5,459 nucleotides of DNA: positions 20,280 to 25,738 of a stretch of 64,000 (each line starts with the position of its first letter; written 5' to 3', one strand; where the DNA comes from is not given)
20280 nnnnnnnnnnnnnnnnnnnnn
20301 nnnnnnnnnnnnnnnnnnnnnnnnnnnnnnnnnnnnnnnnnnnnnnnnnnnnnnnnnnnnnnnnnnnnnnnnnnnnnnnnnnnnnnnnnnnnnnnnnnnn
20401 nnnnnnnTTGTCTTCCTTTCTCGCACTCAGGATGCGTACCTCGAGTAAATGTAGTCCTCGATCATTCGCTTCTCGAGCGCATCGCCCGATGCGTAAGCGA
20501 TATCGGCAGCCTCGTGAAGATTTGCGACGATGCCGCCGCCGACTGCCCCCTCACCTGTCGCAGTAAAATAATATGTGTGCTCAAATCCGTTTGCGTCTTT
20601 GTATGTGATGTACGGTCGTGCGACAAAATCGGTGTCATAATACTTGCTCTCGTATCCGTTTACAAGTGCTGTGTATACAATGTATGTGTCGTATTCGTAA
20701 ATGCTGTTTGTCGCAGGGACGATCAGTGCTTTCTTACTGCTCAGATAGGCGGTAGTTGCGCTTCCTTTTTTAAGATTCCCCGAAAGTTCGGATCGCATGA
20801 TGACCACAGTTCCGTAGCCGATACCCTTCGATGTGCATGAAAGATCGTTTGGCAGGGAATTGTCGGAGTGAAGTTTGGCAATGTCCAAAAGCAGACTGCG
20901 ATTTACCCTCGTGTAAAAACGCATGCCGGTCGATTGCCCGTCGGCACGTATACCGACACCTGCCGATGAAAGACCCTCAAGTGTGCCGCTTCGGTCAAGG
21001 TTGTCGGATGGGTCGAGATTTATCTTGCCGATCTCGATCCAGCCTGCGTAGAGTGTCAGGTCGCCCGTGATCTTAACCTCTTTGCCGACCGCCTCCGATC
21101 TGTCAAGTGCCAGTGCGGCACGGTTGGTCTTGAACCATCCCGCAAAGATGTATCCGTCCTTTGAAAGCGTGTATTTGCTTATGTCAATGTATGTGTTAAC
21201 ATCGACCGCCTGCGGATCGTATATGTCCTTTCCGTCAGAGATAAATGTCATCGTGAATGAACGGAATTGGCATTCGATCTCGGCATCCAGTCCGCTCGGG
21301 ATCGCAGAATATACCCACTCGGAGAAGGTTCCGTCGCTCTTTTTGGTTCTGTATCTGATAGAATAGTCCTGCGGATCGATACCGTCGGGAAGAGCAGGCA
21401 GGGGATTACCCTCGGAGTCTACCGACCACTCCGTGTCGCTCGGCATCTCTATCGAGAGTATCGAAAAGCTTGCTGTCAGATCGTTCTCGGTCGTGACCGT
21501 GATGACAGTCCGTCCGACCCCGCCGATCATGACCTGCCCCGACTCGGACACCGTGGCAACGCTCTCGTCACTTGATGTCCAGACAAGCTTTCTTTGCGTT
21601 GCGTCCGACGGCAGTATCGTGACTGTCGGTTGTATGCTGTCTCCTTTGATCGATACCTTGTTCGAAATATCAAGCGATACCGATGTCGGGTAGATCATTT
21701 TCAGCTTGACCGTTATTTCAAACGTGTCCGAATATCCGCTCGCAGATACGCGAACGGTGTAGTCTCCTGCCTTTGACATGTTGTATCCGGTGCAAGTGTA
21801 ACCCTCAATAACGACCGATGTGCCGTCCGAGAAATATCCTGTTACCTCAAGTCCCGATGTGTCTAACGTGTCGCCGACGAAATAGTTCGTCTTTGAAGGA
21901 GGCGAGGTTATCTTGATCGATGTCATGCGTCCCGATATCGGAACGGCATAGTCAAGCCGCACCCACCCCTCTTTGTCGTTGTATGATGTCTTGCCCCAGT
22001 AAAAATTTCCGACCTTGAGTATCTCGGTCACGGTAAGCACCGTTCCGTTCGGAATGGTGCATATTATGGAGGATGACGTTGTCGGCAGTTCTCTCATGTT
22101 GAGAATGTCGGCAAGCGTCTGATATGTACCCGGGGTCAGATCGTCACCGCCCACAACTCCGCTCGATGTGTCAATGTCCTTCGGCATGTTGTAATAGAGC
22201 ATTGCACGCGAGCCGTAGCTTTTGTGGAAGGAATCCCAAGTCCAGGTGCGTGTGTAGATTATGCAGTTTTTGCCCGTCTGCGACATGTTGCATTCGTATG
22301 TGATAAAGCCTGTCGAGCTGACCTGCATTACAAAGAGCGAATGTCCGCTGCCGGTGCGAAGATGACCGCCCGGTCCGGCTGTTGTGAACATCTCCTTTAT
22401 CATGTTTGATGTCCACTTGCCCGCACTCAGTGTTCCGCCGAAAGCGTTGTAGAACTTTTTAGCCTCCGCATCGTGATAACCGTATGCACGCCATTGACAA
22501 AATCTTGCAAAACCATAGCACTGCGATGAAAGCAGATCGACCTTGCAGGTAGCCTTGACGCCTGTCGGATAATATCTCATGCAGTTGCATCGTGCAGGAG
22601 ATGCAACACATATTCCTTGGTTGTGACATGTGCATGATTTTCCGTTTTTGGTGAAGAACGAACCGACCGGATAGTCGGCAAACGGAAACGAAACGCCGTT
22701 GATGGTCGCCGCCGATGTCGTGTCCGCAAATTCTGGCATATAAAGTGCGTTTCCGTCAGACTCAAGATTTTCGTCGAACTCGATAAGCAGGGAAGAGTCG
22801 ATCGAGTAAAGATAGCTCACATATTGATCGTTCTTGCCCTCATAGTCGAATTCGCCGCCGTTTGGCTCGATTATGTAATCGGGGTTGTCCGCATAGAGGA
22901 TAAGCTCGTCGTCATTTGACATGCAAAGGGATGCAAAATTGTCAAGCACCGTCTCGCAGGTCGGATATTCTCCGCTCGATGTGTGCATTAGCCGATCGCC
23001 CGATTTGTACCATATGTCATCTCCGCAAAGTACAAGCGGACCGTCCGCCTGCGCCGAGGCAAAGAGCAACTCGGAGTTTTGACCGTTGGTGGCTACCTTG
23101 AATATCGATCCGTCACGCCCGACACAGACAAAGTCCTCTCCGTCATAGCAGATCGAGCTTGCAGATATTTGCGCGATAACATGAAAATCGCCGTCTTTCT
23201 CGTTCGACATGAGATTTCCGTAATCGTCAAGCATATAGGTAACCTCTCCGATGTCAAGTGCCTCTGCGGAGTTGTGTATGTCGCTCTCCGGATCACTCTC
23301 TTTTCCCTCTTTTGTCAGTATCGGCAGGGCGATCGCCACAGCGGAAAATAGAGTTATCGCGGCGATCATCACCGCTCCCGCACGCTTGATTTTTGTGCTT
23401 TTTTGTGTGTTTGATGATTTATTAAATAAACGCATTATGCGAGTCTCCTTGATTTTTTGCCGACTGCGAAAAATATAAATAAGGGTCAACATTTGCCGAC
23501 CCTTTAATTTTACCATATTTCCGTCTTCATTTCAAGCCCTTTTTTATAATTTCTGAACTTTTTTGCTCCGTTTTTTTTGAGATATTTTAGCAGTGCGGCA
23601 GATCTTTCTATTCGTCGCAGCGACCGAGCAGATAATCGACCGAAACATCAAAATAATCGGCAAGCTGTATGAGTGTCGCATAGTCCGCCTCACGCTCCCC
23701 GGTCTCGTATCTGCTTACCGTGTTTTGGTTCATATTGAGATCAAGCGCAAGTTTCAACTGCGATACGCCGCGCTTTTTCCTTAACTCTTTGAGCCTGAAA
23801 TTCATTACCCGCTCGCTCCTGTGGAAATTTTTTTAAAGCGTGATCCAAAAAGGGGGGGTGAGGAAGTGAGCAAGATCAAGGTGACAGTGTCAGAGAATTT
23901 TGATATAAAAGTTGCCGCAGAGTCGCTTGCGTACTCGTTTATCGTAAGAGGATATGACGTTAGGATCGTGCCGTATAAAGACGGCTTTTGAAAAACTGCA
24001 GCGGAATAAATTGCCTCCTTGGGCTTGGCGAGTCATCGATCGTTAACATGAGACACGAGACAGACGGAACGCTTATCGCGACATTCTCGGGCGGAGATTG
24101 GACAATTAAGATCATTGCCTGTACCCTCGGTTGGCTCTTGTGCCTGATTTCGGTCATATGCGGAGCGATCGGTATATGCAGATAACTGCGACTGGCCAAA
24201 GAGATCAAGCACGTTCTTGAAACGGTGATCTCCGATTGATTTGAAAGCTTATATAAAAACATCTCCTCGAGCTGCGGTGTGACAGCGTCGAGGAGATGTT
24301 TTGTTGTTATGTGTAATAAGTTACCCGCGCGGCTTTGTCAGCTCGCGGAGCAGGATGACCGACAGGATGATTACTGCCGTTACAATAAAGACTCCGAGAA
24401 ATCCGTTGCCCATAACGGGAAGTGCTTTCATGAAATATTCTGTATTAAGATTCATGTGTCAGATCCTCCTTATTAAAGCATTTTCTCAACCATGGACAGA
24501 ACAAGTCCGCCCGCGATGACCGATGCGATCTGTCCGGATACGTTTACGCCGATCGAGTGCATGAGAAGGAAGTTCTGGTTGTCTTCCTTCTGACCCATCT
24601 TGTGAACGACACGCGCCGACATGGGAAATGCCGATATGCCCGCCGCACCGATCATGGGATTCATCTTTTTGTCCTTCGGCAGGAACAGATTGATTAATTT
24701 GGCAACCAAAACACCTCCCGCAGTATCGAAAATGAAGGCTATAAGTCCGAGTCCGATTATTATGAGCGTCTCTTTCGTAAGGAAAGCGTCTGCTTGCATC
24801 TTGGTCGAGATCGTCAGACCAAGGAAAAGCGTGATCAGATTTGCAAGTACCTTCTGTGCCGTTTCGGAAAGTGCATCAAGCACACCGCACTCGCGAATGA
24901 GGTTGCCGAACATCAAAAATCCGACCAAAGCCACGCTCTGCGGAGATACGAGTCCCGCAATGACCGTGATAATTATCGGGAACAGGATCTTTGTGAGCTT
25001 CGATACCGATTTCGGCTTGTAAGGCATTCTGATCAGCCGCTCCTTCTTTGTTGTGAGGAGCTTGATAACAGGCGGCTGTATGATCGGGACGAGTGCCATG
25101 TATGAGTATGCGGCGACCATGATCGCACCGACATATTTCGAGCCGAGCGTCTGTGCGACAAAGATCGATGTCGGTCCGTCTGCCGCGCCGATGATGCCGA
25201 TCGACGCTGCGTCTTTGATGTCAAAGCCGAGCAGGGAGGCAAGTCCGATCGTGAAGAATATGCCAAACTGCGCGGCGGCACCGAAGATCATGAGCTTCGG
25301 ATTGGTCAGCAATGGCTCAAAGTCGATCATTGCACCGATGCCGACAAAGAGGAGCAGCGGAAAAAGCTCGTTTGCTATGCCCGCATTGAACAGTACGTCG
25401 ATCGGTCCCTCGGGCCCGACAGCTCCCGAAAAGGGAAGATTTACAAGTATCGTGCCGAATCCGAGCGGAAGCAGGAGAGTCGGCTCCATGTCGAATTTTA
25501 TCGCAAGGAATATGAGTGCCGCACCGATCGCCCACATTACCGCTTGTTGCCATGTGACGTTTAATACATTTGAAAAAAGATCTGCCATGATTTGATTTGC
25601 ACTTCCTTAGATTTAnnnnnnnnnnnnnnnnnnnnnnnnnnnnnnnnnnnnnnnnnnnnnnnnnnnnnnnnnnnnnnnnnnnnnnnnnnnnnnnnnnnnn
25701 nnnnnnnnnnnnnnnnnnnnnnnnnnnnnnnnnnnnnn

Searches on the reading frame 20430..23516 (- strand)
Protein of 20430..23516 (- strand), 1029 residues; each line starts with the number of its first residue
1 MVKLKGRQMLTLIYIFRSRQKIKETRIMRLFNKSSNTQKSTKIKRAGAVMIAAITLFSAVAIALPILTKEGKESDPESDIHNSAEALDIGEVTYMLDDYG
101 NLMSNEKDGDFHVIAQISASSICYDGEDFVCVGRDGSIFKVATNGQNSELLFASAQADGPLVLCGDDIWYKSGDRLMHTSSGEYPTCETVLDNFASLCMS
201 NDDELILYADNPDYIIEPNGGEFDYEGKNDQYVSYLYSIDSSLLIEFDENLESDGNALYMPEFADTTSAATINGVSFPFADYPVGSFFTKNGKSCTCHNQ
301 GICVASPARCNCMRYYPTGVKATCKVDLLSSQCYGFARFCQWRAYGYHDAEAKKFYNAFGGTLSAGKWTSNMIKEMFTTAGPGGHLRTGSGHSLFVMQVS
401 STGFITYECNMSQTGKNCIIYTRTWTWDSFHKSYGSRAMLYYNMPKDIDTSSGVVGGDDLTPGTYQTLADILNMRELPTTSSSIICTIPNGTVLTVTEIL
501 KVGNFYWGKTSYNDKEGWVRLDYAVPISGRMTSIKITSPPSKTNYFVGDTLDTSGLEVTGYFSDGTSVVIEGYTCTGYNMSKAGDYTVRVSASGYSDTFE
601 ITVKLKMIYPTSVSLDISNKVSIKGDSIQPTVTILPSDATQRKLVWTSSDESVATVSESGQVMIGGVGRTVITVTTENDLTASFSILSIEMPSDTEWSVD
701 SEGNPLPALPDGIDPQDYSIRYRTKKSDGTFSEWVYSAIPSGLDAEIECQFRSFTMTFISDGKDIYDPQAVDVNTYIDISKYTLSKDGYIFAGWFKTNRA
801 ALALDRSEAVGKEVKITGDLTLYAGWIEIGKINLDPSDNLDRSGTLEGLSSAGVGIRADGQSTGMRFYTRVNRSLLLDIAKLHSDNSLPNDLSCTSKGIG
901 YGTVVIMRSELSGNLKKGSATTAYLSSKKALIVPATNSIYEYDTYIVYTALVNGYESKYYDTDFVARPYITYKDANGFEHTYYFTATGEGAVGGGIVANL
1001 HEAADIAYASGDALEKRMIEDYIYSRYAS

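Call 68: search_protein_families(library=pfam, proteins=[window:20430-23516:-], max_evalue=0.00001)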
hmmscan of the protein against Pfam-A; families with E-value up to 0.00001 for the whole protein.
window:20430-23516:- (1029 aa): 4 families
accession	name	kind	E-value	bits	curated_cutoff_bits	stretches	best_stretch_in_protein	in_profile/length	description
PF07523.18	Big_3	-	8.4e-14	52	21.2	1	539-603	2-68/68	Bacterial Ig-like domain (group 3)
PF08239.17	SH3_3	-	2.3e-09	37.8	27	1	472-521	3-50/54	Bacterial SH3 domain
PF02368.24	Big_2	-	4.3e-09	36.6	22.8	1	611-678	3-70/79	Bacterial Ig-like domain (group 2)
PF09479.16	Flg_new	-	1.9e-08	34.7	27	1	754-824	1-64/65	Listeria-Bacteroides repeat domain (List_Bact_rpt)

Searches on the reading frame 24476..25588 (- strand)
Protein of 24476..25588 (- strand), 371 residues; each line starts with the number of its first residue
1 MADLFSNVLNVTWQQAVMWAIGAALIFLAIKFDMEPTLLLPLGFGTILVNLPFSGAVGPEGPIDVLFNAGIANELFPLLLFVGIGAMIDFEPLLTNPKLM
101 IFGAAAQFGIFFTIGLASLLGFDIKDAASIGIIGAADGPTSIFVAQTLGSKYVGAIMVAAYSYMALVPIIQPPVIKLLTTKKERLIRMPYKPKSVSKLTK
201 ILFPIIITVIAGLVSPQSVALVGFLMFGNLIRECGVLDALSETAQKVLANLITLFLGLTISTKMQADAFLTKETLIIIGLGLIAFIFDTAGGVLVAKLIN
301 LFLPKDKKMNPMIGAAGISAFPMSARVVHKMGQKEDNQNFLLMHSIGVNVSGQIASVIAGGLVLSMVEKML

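Call 68: search_protein_families(library=pfam, proteins=[window:24476-25588:-], max_evalue=0.00001)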
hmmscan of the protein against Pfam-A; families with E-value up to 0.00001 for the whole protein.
window:24476-25588:- (371 aa): 1 family
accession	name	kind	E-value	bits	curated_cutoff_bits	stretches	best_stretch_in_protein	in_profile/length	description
PF03977.18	OAD_beta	-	1.2e-150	501.9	31.6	1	14-367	1-349/349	Na+-transporting oxaloacetate decarboxylase beta subunit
